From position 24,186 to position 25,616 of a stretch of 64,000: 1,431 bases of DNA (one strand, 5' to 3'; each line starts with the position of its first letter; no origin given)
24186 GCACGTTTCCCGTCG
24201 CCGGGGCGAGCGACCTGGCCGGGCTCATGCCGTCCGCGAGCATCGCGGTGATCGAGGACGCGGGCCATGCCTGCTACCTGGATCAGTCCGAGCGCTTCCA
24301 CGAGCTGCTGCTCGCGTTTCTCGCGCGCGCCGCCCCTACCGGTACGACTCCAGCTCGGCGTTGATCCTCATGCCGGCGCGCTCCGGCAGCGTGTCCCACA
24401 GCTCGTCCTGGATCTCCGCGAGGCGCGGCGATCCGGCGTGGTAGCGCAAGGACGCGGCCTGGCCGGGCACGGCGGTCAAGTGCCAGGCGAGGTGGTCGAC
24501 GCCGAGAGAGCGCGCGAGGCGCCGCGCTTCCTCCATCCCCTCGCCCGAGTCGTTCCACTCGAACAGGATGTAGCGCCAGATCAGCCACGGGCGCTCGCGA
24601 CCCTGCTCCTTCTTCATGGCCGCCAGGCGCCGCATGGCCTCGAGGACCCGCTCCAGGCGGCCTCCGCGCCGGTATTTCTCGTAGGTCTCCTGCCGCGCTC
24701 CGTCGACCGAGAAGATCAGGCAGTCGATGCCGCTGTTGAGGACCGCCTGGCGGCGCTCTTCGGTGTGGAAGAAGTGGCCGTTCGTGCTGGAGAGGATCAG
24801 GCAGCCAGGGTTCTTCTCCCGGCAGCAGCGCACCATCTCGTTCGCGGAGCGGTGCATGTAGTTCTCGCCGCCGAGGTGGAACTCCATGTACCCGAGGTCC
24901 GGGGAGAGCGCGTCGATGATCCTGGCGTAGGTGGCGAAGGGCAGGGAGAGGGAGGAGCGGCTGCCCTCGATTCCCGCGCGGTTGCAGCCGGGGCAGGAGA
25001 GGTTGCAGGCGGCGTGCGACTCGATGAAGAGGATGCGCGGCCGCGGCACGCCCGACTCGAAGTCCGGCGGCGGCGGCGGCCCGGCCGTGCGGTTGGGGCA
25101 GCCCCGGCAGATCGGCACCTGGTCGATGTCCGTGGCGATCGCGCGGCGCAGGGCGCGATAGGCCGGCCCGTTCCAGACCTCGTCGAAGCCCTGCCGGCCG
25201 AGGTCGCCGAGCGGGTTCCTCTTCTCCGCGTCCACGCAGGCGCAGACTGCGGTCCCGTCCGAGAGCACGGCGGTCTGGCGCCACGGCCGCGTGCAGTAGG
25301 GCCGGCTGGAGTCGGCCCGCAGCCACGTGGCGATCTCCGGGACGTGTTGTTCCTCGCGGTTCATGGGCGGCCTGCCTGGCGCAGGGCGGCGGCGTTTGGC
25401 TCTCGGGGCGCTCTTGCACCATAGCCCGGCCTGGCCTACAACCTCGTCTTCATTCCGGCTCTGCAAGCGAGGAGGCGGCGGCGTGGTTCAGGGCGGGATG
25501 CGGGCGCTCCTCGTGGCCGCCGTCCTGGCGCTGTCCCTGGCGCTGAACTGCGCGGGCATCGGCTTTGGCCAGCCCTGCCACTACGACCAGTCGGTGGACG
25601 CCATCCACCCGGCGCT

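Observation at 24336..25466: Circularly permuted radical SAM enzyme with the SPASM-like Cys cluster region at the N-terminus instead of the C-terminus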

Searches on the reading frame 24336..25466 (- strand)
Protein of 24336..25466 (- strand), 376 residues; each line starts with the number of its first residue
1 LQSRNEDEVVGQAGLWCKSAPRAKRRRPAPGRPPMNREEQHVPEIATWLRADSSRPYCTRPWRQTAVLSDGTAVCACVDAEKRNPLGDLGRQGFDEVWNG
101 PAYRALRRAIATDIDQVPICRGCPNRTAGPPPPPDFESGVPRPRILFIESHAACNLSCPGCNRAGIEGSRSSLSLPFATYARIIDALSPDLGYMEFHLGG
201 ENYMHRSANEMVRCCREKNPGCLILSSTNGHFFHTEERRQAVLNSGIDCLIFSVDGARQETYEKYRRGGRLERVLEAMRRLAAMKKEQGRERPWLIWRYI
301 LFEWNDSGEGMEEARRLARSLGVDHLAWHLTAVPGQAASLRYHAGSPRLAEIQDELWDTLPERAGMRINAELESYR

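Call 3: search_protein_families(library=pfam, proteins=[window:24336-25466:-], max_evalue=1)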
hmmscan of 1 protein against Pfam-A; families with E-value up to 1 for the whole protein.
window:24336-25466:- (376 aa): 3 families
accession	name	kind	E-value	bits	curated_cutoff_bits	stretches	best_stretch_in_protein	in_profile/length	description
PF13186.11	SPASM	-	2.5e-12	47.4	21.5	1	58-124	1-67/67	Iron-sulfur cluster-binding domain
PF04055.27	Radical_SAM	-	2.5e-10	41.2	29.5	1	152-284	5-139/166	Radical SAM superfamily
PF13353.11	Fer4_12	-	0.00032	21.5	22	1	152-264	13-123/137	4Fe-4S single cluster domain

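Call 4: search_protein_families(library=ncbifam, proteins=[window:24336-25466:-], max_evalue=1)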
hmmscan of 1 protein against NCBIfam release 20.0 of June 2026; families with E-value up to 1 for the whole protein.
window:24336-25466:- (376 aa): 27 families (the best 25 are shown)
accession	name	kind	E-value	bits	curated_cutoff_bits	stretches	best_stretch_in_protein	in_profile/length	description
TIGR04311.1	rSAM_Geo_metal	subfamily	2.8e-23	82.6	400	2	143-303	2-161/423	radical SAM/SPASM family putative metalloenzyme maturase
TIGR04317.1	W_rSAM_matur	equivalog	2.3e-21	76.3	380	1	143-326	3-179/349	tungsten cofactor oxidoreductase radical SAM maturase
TIGR04466.1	rSAM_BlsE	equivalog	2.3e-09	37.2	400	1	142-283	1-136/327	cytosylglucuronate decarboxylase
NF033640.1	N_Twi_rSAM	subfamily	5.1e-09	35.7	170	1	56-126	3-72/398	twitch domain-containing radical SAM protein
TIGR03962.1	mycofact_rSAM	equivalog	2.4e-07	30.3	265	1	136-284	4-147/339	mycofactocin radical SAM maturase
TIGR04250.1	SCM_rSAM_ScmE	equivalog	4.2e-07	29.2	400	2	143-282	2-138/358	SynChlorMet cassette radical SAM/SPASM protein ScmE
TIGR04251.1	SCM_rSAM_ScmF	equivalog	5.9e-07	29.2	400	1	152-328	12-179/353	SynChlorMet cassette radical SAM/SPASM protein ScmF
TIGR04053.2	TIGR04053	equivalog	1.7e-06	27.5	395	1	142-284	6-148/366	TIGR04053 family radical SAM/SPASM domain-containing protein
TIGR04133.1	rSAM_w_lipo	hypoth_equivalog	2.1e-06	26.9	425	1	144-284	24-163/350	TIGR04133 family radical SAM/SPASM protein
TIGR02668.1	moaA_archaeal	equivalog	3.4e-06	26.3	325.25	1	151-280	17-142/303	GTP 3',8-cyclase MoaA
NF001199.0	PRK00164.2-1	equivalog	4e-06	26.2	231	1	148-280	16-144/308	GTP 3',8-cyclase MoaA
NF049973.1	radical_Rv1681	equivalog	5.1e-06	25.7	380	1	146-280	74-205/326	Rv1681 family radical SAM protein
TIGR02109.1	PQQ_syn_pqqE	equivalog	6.3e-06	25.3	381.35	1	140-264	3-123/358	pyrroloquinoline quinone biosynthesis protein PqqE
TIGR03913.1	rad_SAM_trio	equivalog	1.9e-05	23.2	591.75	1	149-281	24-151/477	GDL motif peptide-associated radical SAM/SPASM maturase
TIGR04545.1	rSAM_ahbD_hemeb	equivalog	2e-05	24.2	500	1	149-279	5-132/339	heme b synthase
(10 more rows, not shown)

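Call 6: find_homologous_proteins(query=window:24336-25364:-)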
Query window:24336-25364:- (342 aa): 135 proteins with E <= 0.001 among 5653 candidates; the best 120 are listed.
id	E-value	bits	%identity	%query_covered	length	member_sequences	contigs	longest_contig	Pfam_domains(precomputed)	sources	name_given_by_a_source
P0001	4.1e-237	804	100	100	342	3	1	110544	PF13186.12,PF04055.28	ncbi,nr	ncbi:MAG: SPASM domain-containing protein [Planctomycetes bacterium]|nr:SPASM domain-containing prot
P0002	5.3e-164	563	69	100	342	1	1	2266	PF13186.12,PF04055.28,PF13353.12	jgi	jgi:MoaA/NifB/PqqE/SkfB family radical SAM enzyme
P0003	1.6e-163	562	70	98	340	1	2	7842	PF13186.12,PF04055.28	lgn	-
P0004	9.9e-163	559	68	96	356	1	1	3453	PF13186.12,PF04055.28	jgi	-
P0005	3.7e-160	551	68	99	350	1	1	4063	PF13186.12,PF04055.28,PF13353.12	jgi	-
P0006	9.1e-158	543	68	97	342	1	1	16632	PF13186.12,PF04055.28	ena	-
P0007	2.9e-157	541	68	97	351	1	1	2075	PF13186.12,PF04055.28,PF13353.12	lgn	-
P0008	2.1e-156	539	67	100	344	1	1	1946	PF13186.12,PF04055.28,PF13353.12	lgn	-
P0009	2.4e-155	535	67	97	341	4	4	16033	PF13186.12,PF04055.28,PF13353.12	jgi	jgi:MoaA/NifB/PqqE/SkfB family radical SAM enzyme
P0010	4.7e-155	534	66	95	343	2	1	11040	PF13186.12,PF04055.28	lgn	-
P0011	2.3e-154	532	67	97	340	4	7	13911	PF13186.12,PF04055.28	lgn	-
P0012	1.5e-153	529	67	94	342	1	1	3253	PF13186.12,PF04055.28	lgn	-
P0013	1.8e-153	529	65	99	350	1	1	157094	PF13186.12,PF04055.28,PF13353.12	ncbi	-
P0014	1.9e-153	529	65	100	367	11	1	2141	PF13186.12,PF04055.28,PF13353.12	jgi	-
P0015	2.7e-153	528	65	100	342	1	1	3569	PF13186.12,PF04055.28,PF13353.12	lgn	-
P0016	1.1e-152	526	66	96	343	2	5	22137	PF13186.12,PF04055.28,PF13353.12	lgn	-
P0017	1.1e-152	526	66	97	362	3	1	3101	PF13186.12,PF04055.28,PF13353.12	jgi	jgi:pyruvate-formate lyase-activating enzyme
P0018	1.6e-151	522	64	97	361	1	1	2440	PF13186.12,PF04055.28,PF13353.12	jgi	jgi:pyruvate-formate lyase-activating enzyme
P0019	2.1e-151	522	65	97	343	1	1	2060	PF13186.12,PF04055.28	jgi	jgi:pyruvate-formate lyase-activating enzyme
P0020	2.0e-150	519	65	97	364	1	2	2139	PF13186.12,PF04055.28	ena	-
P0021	3.6e-150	518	65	97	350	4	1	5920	PF13186.12,PF04055.28,PF13353.12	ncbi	ncbi:MAG: SPASM domain-containing protein [Planctomycetota bacterium JB042]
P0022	5.4e-149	514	64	97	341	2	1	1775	PF13186.12,PF04055.28,PF13353.12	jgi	-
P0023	8.0e-149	514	63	97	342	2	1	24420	PF13186.12,PF04055.28,PF13353.12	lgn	-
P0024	9.6e-149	513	65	97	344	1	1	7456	PF13186.12,PF04055.28,PF13353.12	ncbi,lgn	-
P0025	7.6e-148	510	63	97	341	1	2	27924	PF13186.12,PF04055.28,PF13353.12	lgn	-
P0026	1.0e-147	510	67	94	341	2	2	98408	PF13186.12,PF04055.28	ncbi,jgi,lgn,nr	ncbi:MAG: radical SAM protein [Planctomycetes bacterium]|nr:radical SAM protein [Planctomycetota bac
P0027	1.1e-147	510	64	93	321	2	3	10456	PF13186.12,PF04055.28,PF13353.12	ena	-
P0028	7.7e-147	507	64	97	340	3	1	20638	PF13186.12,PF04055.28,PF13353.12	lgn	-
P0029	2.0e-146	506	63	97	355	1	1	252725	PF13186.12,PF04055.28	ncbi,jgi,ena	-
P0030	3.5e-146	505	62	97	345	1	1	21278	PF13186.12,PF04055.28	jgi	jgi:MoaA/NifB/PqqE/SkfB family radical SAM enzyme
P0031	9.0e-146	504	62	97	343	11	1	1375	PF13186.12,PF04055.28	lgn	-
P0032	1.1e-145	503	62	97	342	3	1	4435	PF13186.12,PF04055.28,PF13353.12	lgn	-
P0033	1.5e-144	499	61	97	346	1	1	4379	PF13186.12,PF04055.28,PF13353.12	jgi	jgi:pyruvate-formate lyase-activating enzyme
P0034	3.9e-144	498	62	97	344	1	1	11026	PF13186.12,PF04055.28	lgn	-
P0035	3.2e-143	495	62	99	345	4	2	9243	PF13186.12,PF04055.28,PF13353.12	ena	-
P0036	5.8e-143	494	60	97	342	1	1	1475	PF13186.12,PF04055.28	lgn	-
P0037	2.1e-141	489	60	97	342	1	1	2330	PF13186.12,PF04055.28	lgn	-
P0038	4.9e-139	481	61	97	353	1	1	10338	PF13186.12,PF04055.28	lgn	-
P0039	1.8e-138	480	58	99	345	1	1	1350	PF13186.12,PF04055.28,PF13353.12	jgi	jgi:MoaA/NifB/PqqE/SkfB family radical SAM enzyme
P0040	3.6e-137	475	56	100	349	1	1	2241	PF13186.12,PF04055.28,PF13353.12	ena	-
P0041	1.6e-136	473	60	98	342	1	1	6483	PF13186.12,PF04055.28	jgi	jgi:MoaA/NifB/PqqE/SkfB family radical SAM enzyme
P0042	2.9e-134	466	60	97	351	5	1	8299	PF13186.12,PF04055.28,PF13353.12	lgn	-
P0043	1.8e-133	463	58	100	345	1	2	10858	PF13186.12,PF04055.28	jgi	jgi:pyruvate-formate lyase-activating enzyme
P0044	2.6e-133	463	60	97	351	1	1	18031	PF13186.12,PF04055.28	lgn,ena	-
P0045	3.6e-133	462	58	97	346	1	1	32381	PF13186.12,PF04055.28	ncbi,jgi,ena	-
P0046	1.5e-132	460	59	97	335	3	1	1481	PF13186.12,PF04055.28,PF13353.12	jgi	jgi:pyruvate-formate lyase-activating enzyme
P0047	1.1e-128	447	58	94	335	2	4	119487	PF13186.12,PF04055.28,PF13353.12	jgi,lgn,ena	jgi:pyruvate-formate lyase-activating enzyme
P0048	3.7e-128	446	59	95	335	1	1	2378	PF13186.12,PF04055.28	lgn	-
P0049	3.1e-124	433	56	97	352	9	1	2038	PF13186.12,PF04055.28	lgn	-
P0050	5.9e-122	425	57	94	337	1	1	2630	PF13186.12,PF04055.28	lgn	-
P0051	6.1e-122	425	56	94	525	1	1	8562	PF13431.13,PF13414.13,PF12569.15,PF14559.13,PF13371.13,PF13186.12,PF04055.28,PF13353.12,PF00515.35,PF13432.13,PF13181.13,PF07719.24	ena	-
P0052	3.4e-120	419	56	97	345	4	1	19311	PF13186.12,PF04055.28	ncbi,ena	-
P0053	2.2e-118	413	57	90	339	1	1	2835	PF13186.12,PF04055.28,PF13353.12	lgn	-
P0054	1.6e-117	411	58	89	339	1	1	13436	PF13186.12,PF04055.28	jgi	jgi:MoaA/NifB/PqqE/SkfB family radical SAM enzyme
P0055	1.9e-117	410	55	93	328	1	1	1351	PF13186.12,PF04055.28,PF13353.12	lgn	-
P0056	5.0e-117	409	55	91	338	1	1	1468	PF13186.12,PF04055.28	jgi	jgi:MoaA/NifB/PqqE/SkfB family radical SAM enzyme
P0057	3.3e-115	403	56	89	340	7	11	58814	PF13186.12,PF04055.28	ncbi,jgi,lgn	jgi:MoaA/NifB/PqqE/SkfB family radical SAM enzyme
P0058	3.3e-115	403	56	89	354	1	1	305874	PF13186.12,PF04055.28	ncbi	-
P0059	3.5e-115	403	56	89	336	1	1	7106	PF13186.12,PF04055.28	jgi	jgi:MoaA/NifB/PqqE/SkfB family radical SAM enzyme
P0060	4.4e-115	403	56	90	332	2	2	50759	PF13186.12,PF04055.28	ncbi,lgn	-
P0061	4.9e-114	399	53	93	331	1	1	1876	PF13186.12,PF04055.28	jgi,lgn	jgi:pyruvate-formate lyase-activating enzyme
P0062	6.4e-114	399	55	91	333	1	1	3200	PF13186.12,PF04055.28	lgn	-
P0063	4.4e-112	393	53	95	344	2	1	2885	PF13186.12,PF04055.28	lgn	-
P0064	9.9e-112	392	53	94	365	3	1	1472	PF13186.12,PF04055.28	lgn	-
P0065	1.7e-111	391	55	89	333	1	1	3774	PF13186.12,PF04055.28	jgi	jgi:MoaA/NifB/PqqE/SkfB family radical SAM enzyme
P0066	1.8e-110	387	55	89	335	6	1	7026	PF13186.12,PF04055.28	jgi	jgi:MoaA/NifB/PqqE/SkfB family radical SAM enzyme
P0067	3.0e-110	387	54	90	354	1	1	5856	PF13186.12,PF04055.28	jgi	jgi:pyruvate-formate lyase-activating enzyme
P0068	3.6e-110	386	52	92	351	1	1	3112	PF13186.12,PF04055.28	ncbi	-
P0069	1.8e-108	381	51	93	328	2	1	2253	PF13186.12,PF04055.28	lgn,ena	-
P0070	1.3e-103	365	49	94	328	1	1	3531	PF13186.12,PF04055.28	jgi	jgi:pyruvate-formate lyase-activating enzyme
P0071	2.9e-103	364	68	68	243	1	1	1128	PF04055.28,PF13353.12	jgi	jgi:MoaA/NifB/PqqE/SkfB family radical SAM enzyme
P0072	3.1e-98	347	52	89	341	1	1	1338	PF13186.12,PF04055.28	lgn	-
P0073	6.3e-86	307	54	73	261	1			PF13186.12,PF04055.28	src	-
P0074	1.4e-84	302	64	60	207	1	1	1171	PF04055.28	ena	-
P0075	4.4e-67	245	42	89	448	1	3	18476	PF13186.12,PF04055.28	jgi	jgi:hypothetical protein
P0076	1.7e-53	200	38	83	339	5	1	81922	PF04055.28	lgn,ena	-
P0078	2.9e-39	153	35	89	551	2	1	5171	PF04055.28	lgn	-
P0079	2.3e-37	147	39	54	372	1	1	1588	PF13186.12,PF04055.28,PF13353.12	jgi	jgi:MoaA/NifB/PqqE/SkfB family radical SAM enzyme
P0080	1.2e-36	145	33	54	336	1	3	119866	PF13186.12,PF04055.28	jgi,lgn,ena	-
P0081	1.3e-34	138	37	54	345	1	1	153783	PF13186.12,PF04055.28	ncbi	-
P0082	9.4e-33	132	43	45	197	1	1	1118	PF04055.28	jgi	-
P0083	1.8e-32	131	34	56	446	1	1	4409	PF13186.12,PF04055.28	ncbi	-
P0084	1.8e-32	131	37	54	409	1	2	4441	PF13186.12,PF04055.28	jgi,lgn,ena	-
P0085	3.3e-32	130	32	56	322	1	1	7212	PF13186.12,PF04055.28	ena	-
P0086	5.0e-32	129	31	54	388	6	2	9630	PF13186.12,PF04055.28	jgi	-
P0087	1.7e-31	128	37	54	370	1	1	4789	PF13186.12,PF04055.28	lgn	-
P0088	4.2e-31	126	34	54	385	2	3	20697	PF13186.12,PF04055.28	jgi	jgi:radical SAM protein with 4Fe4S-binding SPASM domain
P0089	6.3e-31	126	30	54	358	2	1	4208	PF13186.12,PF04055.28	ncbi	-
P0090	8.8e-30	122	35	54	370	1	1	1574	PF13186.12,PF04055.28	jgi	jgi:radical SAM protein with 4Fe4S-binding SPASM domain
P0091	3.0e-28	117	28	66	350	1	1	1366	PF13186.12,PF04055.28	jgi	jgi:radical SAM protein with 4Fe4S-binding SPASM domain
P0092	3.3e-28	117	31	54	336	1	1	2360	PF13186.12,PF04055.28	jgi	jgi:radical SAM protein with 4Fe4S-binding SPASM domain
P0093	3.1e-27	114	31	54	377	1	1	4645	PF13186.12,PF04055.28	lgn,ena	-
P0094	5.3e-26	110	33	44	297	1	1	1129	PF13186.12,PF04055.28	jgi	jgi:radical SAM protein with 4Fe4S-binding SPASM domain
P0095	5.4e-26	110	37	54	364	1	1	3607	PF13186.12,PF04055.28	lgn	-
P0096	3.9e-25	107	30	48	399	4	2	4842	PF13186.12,PF04055.28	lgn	-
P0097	1.2e-23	102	36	53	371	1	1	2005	PF04055.28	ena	-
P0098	3.1e-23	100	30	54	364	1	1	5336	PF13186.12,PF04055.28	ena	-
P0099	3.5e-23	100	33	54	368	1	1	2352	PF13186.12,PF04055.28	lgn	-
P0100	5.6e-23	100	31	65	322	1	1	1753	PF13186.12,PF04055.28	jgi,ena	-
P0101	2.1e-22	98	36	53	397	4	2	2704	PF13186.12,PF04055.28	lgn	-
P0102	2.2e-22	98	36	53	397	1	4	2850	PF13186.12,PF04055.28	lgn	-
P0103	2.3e-22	98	32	55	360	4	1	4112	PF13186.12,PF04055.28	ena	-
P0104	7.2e-22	96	35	53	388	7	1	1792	PF13186.12,PF04055.28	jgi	-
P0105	1.3e-21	95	32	43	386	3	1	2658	PF13186.12,PF04055.28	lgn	-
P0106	1.4e-21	95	28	58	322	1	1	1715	PF13186.12,PF04055.28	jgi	jgi:radical SAM protein with 4Fe4S-binding SPASM domain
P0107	1.5e-21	95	32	43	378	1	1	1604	PF13186.12,PF04055.28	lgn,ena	-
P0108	2.3e-21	94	30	47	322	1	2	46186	PF13186.12,PF04055.28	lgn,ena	-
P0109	4.3e-21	93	35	50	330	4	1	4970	PF13186.12,PF04055.28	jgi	jgi:MoaA/NifB/PqqE/SkfB family radical SAM enzyme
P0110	1.2e-20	92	32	53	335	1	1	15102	PF13186.12,PF04055.28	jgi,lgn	jgi:radical SAM protein with 4Fe4S-binding SPASM domain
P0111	1.8e-20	91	30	42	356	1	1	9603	PF13186.12,PF04055.28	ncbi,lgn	-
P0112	2.1e-20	91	33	64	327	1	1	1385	PF13186.12,PF04055.28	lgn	-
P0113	1.5e-19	88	35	52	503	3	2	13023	PF04055.28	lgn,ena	-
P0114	1.7e-19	88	29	53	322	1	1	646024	PF13186.12,PF04055.28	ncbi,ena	-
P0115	1.8e-19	88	32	68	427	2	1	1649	-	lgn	-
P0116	2.4e-19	88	34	20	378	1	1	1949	PF13186.12,PF04055.28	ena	-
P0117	3.0e-19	87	35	53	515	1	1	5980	PF04055.28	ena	-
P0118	1.0e-18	86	26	52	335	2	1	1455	PF13186.12,PF04055.28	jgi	-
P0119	1.1e-18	86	31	64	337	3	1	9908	PF13186.12,PF04055.28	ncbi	-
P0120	3.2e-17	81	48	24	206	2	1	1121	PF13186.12,PF04055.28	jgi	jgi:MoaA/NifB/PqqE/SkfB family radical SAM enzyme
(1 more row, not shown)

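Call 7: search_solved_structures(query=window:24336-25364:-, max_evalue=0.1, show_alignments=2)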
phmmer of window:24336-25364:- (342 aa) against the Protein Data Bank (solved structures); distinct sequences matched with E-value up to 0.1: 4.
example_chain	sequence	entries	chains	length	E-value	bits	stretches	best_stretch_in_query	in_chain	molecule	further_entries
7vob_C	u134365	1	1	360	2.1e-09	40.1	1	89-248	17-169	Cytosylglucuronate decarboxylase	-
7voc_C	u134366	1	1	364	2.1e-09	40.1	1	89-248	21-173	Cytosylglucuronate decarboxylase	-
4m7s_A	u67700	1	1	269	3.4e-06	29.5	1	112-224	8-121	BtrN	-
4m7t_A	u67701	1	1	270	3.7e-06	29.4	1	112-224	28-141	BtrN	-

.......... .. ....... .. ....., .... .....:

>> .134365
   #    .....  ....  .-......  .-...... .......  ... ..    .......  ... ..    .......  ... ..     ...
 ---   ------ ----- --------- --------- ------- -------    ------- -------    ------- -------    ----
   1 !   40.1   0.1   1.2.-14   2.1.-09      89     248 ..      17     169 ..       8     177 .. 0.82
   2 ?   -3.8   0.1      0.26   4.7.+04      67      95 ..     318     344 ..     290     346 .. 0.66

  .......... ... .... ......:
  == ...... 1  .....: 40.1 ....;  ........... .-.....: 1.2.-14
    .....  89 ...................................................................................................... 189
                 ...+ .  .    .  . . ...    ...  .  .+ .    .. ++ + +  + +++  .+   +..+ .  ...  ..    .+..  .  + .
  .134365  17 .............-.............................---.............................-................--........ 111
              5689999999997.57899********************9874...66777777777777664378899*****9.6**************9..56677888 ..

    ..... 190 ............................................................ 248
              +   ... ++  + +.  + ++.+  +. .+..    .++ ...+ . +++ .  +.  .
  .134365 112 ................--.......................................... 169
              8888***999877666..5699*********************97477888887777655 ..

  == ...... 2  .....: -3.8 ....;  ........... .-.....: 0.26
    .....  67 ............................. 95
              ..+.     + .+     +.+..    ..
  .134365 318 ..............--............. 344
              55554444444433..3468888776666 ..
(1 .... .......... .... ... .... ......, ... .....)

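Call 8: find_encoding_contigs(protein=P0001, flank=10000, max_places=3)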
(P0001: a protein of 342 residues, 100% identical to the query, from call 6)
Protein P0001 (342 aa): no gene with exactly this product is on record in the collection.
